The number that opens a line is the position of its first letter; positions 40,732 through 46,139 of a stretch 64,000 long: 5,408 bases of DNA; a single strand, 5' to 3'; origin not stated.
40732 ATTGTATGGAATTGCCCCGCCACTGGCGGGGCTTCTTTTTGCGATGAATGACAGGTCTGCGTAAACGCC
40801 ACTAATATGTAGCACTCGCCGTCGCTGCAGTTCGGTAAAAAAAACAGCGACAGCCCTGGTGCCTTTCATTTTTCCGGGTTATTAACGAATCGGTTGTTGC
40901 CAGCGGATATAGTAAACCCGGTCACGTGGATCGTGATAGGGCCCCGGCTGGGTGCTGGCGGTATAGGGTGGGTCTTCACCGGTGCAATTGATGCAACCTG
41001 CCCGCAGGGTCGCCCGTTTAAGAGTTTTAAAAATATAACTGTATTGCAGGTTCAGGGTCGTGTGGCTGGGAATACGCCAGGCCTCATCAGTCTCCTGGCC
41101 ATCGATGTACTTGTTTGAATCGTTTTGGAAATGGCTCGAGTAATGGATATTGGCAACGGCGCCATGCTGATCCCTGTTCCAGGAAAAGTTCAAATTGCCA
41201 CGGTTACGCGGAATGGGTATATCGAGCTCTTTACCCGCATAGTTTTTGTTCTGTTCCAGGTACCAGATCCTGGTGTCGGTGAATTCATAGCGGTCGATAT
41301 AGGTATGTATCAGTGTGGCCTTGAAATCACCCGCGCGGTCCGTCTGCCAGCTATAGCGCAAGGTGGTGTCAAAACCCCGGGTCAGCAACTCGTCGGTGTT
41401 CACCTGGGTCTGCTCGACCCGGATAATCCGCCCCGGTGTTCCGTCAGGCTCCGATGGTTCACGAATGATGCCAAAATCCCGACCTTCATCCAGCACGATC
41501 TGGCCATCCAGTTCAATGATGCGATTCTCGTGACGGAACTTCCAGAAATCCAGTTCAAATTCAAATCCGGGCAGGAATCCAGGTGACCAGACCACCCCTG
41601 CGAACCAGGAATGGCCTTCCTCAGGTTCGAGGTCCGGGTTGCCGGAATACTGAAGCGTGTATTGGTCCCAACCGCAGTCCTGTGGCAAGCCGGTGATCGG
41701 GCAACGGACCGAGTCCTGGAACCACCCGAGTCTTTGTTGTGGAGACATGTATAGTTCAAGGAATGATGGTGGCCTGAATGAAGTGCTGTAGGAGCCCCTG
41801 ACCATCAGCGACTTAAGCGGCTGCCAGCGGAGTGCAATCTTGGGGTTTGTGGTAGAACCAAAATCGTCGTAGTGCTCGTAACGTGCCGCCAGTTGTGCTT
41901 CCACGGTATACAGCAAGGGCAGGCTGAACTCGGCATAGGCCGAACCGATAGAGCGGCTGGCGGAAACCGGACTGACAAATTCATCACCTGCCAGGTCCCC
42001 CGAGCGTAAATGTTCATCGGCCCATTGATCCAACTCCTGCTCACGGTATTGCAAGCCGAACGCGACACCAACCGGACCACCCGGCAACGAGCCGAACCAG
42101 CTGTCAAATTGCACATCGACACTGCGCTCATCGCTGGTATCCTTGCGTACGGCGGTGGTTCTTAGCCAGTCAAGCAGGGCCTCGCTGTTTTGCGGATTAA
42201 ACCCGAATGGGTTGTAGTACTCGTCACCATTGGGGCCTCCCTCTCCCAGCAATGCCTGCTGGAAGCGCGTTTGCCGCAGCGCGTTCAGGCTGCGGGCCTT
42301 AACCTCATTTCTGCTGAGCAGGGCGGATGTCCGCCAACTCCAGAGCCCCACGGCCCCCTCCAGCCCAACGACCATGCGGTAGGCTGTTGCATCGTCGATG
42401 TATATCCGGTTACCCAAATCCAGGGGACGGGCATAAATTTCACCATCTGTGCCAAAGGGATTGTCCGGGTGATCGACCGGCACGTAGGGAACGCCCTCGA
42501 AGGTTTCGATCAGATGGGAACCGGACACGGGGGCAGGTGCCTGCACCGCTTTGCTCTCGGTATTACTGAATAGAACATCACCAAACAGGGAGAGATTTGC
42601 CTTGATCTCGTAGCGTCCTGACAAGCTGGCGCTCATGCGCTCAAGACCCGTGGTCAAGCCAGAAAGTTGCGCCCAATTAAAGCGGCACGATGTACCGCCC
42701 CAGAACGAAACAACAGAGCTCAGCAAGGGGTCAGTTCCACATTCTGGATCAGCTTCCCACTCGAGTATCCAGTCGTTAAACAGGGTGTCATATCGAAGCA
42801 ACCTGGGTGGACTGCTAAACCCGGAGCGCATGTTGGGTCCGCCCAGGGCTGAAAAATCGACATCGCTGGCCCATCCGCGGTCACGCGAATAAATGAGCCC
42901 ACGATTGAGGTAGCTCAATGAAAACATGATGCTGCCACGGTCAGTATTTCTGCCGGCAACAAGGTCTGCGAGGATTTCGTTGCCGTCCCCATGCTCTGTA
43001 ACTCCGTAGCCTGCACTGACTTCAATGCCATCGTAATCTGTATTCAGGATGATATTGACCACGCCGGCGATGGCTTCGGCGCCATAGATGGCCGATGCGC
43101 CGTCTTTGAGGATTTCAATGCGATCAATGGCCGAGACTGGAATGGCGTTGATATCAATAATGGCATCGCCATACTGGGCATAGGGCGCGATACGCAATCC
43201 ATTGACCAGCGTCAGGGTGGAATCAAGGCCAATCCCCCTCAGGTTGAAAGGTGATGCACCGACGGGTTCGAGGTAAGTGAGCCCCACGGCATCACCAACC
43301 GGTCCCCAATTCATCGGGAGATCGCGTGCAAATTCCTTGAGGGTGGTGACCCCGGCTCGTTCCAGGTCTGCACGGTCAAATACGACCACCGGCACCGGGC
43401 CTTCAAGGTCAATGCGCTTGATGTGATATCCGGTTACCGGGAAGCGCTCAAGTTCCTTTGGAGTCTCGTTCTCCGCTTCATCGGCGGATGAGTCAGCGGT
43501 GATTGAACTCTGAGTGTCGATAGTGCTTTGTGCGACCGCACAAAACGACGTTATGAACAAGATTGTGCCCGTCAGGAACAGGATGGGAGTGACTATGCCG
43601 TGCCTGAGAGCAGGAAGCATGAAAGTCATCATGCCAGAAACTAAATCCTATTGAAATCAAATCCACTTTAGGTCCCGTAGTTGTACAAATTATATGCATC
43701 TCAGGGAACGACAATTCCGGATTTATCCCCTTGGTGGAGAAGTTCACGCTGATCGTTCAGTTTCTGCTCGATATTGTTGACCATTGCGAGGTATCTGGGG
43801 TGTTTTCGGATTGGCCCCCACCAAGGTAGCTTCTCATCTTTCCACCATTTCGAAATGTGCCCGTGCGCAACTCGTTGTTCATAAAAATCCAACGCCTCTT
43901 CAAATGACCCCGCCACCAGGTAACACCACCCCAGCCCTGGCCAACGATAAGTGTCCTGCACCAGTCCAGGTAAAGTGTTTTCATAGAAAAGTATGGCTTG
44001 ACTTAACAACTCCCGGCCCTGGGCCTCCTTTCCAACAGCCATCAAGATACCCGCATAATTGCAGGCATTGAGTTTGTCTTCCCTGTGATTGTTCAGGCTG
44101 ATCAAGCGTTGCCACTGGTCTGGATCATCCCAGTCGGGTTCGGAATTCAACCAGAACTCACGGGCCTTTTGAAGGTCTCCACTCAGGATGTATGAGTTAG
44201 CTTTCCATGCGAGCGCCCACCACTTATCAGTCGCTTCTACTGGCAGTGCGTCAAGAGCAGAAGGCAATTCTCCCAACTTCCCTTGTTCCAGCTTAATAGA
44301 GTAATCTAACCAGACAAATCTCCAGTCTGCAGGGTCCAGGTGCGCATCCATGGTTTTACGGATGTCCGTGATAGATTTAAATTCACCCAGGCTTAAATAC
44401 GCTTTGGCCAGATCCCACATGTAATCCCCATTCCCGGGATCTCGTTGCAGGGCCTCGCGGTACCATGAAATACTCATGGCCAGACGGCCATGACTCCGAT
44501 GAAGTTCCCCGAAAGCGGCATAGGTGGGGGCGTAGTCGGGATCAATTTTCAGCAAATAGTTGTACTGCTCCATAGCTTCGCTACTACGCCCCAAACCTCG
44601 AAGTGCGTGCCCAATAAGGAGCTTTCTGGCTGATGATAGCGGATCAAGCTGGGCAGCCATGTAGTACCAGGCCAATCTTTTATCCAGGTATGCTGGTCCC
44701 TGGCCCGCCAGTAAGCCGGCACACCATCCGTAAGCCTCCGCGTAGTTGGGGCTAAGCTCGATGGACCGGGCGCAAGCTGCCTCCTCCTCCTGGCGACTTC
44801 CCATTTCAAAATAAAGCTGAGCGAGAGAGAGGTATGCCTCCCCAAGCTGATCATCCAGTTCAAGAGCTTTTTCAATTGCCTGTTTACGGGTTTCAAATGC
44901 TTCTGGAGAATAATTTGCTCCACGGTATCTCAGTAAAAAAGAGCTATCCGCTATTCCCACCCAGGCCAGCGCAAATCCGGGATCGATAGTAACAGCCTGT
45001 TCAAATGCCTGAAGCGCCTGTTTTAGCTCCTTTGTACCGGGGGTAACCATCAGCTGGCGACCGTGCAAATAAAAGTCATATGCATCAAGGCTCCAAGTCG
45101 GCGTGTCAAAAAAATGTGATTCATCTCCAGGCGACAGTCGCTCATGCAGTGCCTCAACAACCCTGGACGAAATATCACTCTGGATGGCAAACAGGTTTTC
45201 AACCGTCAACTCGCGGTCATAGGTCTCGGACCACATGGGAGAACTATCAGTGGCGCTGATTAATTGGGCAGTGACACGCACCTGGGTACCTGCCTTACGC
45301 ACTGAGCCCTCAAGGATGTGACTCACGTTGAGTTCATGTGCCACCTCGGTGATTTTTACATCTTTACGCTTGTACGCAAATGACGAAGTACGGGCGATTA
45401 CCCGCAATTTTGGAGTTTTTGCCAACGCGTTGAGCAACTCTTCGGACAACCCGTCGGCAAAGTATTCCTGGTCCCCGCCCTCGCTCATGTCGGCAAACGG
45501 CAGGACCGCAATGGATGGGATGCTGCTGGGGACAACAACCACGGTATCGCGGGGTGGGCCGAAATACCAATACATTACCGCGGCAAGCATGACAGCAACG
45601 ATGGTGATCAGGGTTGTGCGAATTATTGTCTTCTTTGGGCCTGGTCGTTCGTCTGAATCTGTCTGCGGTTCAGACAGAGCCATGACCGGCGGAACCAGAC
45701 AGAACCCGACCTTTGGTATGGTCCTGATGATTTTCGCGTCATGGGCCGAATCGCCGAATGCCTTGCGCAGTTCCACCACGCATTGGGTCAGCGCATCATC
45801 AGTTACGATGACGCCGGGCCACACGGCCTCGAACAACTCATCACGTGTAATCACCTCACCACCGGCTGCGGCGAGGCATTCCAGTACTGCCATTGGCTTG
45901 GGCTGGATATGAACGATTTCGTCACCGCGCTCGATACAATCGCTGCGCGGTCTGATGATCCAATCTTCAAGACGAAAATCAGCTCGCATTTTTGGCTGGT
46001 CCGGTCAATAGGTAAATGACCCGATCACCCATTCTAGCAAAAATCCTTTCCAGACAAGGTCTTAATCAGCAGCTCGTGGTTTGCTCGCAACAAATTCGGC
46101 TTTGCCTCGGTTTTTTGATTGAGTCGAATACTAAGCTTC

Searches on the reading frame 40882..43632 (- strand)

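Call 31: search_protein_families(library=pfam, proteins=[window:40882-43632:-], max_evalue=0.00001)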
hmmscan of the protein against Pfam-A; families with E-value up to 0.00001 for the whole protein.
window:40882-43632:- (916 aa): 2 families
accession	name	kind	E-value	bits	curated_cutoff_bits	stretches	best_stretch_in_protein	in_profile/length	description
PF00593.30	TonB_dep_Rec_b-barrel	-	1.3e-38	134.4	27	1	455-882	102-435/436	TonB dependent receptor-like, beta-barrel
PF07715.20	Plug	-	4.4e-18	66.2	23.9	1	77-191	4-107/107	TonB-dependent Receptor Plug Domain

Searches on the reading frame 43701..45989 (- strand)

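Call 31: search_protein_families(library=pfam, proteins=[window:43701-45989:-], max_evalue=0.00001)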
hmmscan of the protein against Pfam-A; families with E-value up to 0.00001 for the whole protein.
window:43701-45989:- (762 aa): 11 families
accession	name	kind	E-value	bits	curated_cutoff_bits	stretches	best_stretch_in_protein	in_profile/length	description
PF13414.12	TPR_11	-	5e-17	61.7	26.8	0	460-497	1-38/42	TPR repeat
PF00515.34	TPR_1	-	3.4e-16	58.7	27.8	0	686-705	7-26/34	Tetratricopeptide repeat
PF14559.12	TPR_19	-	4.4e-16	59.4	25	0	510-538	14-42/68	Tetratricopeptide repeat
PF13181.12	TPR_8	-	1.7e-15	56.2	25.7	0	384-416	2-34/34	Tetratricopeptide repeat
PF07719.23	TPR_2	-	4.1e-15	55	27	0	491-520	5-34/34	Tetratricopeptide repeat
PF13431.12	TPR_17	-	5.4e-14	51.7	24.4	0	372-397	2-27/34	Tetratricopeptide repeat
PF13428.12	TPR_14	-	1.1e-13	50.8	23.5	0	490-529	4-43/44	Tetratricopeptide repeat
PF00486.34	Trans_reg_C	-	1.9e-13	50.7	26.2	1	26-98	4-77/77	Transcriptional regulatory protein, C terminal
PF13424.12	TPR_12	-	1.4e-09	38.5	30.1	0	643-707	7-72/77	Tetratricopeptide repeat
PF13432.12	TPR_16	-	5.1e-08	33.6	32.7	0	458-520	2-64/65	Tetratricopeptide repeat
PF23914.1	TPR_CcmH_CycH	-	1.7e-06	28.4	42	0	365-405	66-106/158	Cytochrome c-type biogenesis protein H TPR domain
